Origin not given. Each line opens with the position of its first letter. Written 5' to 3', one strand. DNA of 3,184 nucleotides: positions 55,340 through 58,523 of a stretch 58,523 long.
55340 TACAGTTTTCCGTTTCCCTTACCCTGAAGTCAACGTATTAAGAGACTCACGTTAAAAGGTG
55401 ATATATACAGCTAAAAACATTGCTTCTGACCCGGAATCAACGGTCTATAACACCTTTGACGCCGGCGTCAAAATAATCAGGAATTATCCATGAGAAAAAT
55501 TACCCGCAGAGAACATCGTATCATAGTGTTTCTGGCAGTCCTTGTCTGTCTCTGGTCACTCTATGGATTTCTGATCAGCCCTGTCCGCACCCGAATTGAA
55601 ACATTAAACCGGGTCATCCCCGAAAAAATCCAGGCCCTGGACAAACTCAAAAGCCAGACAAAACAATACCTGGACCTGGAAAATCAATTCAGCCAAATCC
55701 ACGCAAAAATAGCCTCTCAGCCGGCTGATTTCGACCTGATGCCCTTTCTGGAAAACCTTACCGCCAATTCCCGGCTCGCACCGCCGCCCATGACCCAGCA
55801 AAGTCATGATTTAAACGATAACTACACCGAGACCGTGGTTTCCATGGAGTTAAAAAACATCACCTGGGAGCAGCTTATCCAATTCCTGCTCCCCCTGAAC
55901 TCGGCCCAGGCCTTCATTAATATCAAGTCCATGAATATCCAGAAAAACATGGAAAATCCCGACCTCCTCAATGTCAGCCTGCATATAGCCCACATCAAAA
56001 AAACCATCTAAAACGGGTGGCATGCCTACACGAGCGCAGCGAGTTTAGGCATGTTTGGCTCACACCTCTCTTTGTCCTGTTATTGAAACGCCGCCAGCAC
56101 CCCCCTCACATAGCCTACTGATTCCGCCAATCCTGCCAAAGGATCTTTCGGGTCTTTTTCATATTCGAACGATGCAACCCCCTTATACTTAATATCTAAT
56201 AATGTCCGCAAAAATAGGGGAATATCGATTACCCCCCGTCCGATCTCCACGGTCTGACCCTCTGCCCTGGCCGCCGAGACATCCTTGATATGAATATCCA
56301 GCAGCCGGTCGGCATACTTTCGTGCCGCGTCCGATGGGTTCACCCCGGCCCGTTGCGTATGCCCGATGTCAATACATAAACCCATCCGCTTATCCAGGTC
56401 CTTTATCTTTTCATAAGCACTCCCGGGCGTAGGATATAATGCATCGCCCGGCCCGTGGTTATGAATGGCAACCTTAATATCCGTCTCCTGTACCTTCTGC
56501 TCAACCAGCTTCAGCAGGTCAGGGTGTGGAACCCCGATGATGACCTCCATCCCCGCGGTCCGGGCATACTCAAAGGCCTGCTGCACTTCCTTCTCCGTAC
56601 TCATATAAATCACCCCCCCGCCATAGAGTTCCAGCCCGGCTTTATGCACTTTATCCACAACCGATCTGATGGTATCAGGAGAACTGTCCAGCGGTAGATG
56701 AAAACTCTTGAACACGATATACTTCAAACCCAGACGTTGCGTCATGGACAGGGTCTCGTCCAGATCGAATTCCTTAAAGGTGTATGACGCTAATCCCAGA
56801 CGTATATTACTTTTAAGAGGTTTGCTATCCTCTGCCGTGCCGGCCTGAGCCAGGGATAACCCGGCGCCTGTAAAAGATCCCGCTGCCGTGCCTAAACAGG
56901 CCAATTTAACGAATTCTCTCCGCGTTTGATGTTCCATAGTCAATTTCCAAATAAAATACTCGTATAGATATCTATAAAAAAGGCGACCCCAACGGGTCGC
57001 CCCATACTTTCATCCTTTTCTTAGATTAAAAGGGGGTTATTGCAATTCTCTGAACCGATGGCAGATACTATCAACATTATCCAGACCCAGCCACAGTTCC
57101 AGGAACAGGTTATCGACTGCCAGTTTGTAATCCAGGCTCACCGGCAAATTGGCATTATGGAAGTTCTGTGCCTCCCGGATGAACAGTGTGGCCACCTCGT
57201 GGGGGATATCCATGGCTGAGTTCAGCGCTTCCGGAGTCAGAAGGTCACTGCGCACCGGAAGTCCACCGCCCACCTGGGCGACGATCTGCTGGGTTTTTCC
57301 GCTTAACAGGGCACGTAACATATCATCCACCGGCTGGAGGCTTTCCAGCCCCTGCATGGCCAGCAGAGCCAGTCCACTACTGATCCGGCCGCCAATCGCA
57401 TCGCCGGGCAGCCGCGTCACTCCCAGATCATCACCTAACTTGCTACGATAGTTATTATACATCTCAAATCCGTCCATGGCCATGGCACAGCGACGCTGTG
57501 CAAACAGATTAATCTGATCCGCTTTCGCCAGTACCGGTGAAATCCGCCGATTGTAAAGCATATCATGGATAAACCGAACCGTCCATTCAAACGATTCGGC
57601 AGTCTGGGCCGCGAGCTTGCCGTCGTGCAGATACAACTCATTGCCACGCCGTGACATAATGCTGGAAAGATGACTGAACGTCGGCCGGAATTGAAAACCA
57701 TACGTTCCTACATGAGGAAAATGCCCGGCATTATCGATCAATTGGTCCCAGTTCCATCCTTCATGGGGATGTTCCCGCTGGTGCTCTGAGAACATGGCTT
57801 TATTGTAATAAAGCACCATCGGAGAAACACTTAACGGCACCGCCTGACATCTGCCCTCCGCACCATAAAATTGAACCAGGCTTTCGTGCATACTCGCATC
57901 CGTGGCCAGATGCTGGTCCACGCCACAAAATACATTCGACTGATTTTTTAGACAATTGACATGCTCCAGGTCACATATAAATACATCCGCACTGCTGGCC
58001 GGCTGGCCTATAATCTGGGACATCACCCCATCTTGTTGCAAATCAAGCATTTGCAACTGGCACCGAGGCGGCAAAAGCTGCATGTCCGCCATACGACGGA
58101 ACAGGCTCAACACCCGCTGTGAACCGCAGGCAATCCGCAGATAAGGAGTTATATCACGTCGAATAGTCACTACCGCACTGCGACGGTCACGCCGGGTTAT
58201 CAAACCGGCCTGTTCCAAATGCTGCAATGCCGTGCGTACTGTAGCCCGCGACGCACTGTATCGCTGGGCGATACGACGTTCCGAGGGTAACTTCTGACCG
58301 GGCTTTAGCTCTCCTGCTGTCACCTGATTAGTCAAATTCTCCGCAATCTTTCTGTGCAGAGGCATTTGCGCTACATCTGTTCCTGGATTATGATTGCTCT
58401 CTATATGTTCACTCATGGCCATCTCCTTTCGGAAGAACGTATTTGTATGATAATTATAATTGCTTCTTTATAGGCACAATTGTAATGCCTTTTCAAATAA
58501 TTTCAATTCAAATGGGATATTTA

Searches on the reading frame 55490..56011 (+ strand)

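Call 21: search_protein_families(library=pfam, proteins=[window:55490-56011:+], max_evalue=0.001)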
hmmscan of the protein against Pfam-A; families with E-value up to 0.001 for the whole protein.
window:55490-56011:+ (173 aa): 1 family
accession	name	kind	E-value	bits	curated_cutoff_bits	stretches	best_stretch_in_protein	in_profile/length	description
PF04612.17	T2SSM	-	7.7e-09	36.4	27.8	1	2-66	9-73/160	Type II secretion system (T2SS), protein M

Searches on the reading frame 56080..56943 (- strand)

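Call 21: search_protein_families(library=pfam, proteins=[window:56080-56943:-], max_evalue=0.001)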
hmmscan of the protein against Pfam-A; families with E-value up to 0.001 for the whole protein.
window:56080-56943:- (287 aa): 1 family
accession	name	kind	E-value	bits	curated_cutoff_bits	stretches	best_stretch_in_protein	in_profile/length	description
PF01261.30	AP_endonuc_2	-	1.7e-21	77.5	31.1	1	150-279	114-246/249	Xylose isomerase-like TIM barrel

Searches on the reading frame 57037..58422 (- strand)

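Call 21: search_protein_families(library=pfam, proteins=[window:57037-58422:-], max_evalue=0.001)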
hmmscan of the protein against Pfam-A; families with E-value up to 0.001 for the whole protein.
window:57037-58422:- (461 aa): 5 families
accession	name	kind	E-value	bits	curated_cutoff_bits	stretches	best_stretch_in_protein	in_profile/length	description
PF00392.27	GntR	-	1.5e-18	66.7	27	1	24-85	3-64/64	Bacterial regulatory proteins, gntR family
PF13416.11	SBP_bac_8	-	3.8e-11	43.7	27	1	186-402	78-273/279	Bacterial extracellular solute-binding protein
PF01547.30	SBP_bac_1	-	2.6e-07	31.4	26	1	188-354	104-284/307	Bacterial extracellular solute-binding protein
PF13730.12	HTH_36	-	0.00012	22.3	25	1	43-75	23-55/55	Helix-turn-helix domain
PF13545.12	HTH_Crp_2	-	0.0003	21.1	27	1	47-86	24-60/70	Crp-like helix-turn-helix domain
